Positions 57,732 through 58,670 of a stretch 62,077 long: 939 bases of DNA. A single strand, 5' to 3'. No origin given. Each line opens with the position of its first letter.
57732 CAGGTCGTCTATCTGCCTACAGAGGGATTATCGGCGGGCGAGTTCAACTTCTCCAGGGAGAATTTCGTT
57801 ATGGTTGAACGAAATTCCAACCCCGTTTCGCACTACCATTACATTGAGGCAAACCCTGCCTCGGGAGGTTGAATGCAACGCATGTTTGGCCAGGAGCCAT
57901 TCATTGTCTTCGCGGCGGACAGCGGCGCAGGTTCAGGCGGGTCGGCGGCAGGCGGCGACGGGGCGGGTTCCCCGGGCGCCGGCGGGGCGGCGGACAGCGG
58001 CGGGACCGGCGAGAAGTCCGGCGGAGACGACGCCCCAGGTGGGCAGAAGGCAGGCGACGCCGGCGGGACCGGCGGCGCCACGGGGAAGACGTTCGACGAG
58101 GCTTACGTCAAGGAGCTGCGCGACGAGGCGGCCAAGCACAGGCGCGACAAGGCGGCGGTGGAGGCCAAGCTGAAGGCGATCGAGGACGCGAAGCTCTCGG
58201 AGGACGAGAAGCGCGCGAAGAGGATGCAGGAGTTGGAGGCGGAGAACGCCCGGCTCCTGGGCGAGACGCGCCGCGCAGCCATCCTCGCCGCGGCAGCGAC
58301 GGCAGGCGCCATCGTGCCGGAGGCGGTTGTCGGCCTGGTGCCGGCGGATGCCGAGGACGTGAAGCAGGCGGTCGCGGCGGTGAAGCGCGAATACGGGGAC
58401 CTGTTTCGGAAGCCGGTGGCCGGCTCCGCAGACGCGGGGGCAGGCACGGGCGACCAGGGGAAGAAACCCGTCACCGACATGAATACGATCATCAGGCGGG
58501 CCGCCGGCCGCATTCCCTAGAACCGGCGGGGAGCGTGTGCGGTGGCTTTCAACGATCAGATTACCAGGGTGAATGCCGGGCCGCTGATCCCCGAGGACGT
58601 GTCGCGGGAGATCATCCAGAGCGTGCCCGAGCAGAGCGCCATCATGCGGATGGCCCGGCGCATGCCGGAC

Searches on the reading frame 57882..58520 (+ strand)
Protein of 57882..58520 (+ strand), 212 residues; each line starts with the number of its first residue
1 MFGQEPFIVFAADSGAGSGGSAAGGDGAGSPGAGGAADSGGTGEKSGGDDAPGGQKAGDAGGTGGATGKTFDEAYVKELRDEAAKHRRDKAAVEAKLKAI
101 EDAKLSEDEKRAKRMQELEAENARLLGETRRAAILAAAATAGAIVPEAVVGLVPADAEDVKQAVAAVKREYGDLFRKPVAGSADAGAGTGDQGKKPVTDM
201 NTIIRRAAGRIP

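Call 73: search_protein_families(library=pfam, proteins=[window:57882-58520:+], max_evalue=0.05)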
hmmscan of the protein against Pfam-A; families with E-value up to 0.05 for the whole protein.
window:57882-58520:+ (212 aa): 2 families
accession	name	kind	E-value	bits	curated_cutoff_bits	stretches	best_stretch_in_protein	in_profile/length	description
PF06810.17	Phage_scaffold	-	6.7e-05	23.4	35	1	76-193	36-160/170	Phage capsid assembly scaffolding protein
PF14265.11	DUF4355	-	0.0018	18.9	25.4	1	73-172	11-111/124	Capsid assembly scaffolding protein Gp46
